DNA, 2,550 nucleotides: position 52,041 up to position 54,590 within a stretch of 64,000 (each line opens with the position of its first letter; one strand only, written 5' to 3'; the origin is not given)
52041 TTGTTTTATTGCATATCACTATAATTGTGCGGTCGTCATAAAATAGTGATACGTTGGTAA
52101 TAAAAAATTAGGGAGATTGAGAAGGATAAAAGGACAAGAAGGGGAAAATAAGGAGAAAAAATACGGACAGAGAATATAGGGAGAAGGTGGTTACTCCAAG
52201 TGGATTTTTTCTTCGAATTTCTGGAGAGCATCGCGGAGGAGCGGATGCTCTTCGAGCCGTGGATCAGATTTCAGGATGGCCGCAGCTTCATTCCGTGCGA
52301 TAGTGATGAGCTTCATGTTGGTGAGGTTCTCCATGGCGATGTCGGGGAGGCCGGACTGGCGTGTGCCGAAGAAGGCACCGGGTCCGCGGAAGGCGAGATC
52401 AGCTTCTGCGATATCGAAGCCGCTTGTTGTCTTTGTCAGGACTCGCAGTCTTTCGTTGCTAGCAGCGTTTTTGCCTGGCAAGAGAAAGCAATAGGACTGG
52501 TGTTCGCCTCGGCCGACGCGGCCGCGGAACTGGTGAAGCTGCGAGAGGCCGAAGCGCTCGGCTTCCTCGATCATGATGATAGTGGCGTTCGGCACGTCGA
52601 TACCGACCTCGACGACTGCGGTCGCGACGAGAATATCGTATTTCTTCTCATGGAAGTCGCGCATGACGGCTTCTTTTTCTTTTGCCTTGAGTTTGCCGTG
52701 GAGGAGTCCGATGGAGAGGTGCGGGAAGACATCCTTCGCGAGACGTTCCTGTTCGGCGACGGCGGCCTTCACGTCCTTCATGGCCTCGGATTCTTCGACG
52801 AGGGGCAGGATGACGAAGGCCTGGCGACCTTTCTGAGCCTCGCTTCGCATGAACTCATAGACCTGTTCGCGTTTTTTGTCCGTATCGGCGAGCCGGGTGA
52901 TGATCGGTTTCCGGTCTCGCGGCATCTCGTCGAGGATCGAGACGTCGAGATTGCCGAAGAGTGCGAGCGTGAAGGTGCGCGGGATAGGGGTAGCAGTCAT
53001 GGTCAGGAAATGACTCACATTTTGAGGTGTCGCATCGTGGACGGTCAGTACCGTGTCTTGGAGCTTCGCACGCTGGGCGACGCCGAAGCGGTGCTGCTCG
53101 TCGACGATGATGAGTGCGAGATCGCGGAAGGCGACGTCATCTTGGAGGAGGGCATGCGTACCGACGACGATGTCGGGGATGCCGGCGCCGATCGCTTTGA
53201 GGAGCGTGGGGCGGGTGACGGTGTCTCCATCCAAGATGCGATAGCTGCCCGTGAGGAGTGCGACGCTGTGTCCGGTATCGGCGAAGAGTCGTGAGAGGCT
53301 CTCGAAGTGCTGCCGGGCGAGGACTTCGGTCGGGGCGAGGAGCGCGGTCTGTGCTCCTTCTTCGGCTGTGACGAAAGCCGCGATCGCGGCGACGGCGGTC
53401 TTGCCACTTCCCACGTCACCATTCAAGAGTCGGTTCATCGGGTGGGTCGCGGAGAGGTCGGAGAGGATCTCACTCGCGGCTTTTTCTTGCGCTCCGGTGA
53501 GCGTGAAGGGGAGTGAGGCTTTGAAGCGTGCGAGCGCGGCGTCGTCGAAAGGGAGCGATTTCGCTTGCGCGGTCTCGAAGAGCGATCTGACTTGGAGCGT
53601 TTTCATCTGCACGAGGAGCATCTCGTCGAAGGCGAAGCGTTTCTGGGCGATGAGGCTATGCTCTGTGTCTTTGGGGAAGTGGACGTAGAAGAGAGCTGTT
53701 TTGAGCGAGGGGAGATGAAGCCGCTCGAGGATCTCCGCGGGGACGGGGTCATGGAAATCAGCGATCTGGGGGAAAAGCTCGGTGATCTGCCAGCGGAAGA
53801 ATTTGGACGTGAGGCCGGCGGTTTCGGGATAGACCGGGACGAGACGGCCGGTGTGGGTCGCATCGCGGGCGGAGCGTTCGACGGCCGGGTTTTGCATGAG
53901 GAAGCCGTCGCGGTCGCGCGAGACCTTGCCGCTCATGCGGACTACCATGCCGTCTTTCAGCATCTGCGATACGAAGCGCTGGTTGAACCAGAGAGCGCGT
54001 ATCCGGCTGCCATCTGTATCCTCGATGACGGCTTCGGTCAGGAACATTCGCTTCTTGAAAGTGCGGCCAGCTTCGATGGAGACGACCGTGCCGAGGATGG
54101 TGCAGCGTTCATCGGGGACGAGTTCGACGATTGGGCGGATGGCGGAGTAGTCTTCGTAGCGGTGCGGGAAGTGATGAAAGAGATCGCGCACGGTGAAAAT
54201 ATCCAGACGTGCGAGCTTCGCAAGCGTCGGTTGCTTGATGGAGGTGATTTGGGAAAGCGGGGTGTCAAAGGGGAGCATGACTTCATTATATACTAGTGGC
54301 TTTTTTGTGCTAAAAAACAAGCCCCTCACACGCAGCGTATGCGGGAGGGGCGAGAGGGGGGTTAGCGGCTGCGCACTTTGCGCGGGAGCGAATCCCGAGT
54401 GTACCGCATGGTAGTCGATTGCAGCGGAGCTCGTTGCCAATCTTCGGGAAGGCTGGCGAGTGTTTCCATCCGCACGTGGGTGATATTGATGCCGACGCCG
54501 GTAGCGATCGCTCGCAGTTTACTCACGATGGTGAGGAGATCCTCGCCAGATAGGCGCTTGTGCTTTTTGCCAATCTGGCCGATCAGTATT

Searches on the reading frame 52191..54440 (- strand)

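Call 86: search_protein_families(library=ncbifam, proteins=[window:52191-54440:-], max_evalue=0.00001)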
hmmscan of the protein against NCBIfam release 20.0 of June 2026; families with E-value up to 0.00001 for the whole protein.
window:52191-54440:- (749 aa): 34 families (the best 25 are shown)
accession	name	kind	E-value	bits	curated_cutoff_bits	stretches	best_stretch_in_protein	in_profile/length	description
NF008168.0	PRK10917.2-2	equivalog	1.2e-248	827.5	718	1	55-746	106-789/795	ATP-dependent DNA helicase RecG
NF008165.0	PRK10917.1-3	equivalog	9.2e-224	744.9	711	1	56-742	4-681/692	ATP-dependent DNA helicase RecG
NF008170.0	PRK10917.2-4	equivalog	1e-215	718.4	975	1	51-746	122-819/826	ATP-dependent DNA helicase RecG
TIGR00643.1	recG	equivalog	1.2e-205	685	659.4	1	80-718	2-628/629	ATP-dependent DNA helicase RecG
NF008166.0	PRK10917.1-4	equivalog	2.1e-177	591.3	864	1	66-736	17-694/705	ATP-dependent DNA helicase RecG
NF008163.0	PRK10917.1-1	equivalog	6e-172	573.5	796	1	59-732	8-677/692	ATP-dependent DNA helicase RecG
NF008164.0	PRK10917.1-2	equivalog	4.1e-167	557.5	785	1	64-731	17-679/704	ATP-dependent DNA helicase RecG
NF008167.0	PRK10917.2-1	equivalog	1.3e-158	529.4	995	2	194-743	164-733/744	ATP-dependent DNA helicase RecG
TIGR00580.2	mfd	equivalog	7e-112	375.5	800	1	280-697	400-798/907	transcription-repair coupling factor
NF008169.0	PRK10917.2-3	equivalog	6.7e-92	309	555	1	68-697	3-581/610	ATP-dependent DNA helicase RecG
NF007966.0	PRK10689.1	equivalog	3e-79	267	1329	1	299-698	586-966/1148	transcription-repair coupling factor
NF010337.0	PRK13766.1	equivalog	2.2e-15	55.9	610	2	344-451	40-143/781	Hef nuclease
TIGR02621.3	cas3_GSU0051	exception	3.9e-14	52.4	400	1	442-644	169-372/854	type I-G CRISPR-associated helicase/endonuclease Cas3g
NF004070.0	PRK05580.2-2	equivalog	9.3e-13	47.2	921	1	310-456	193-329/729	primosomal protein N'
NF004066.1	PRK05580.1-3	equivalog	9.7e-12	44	813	1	301-458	240-385/788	primosomal protein N'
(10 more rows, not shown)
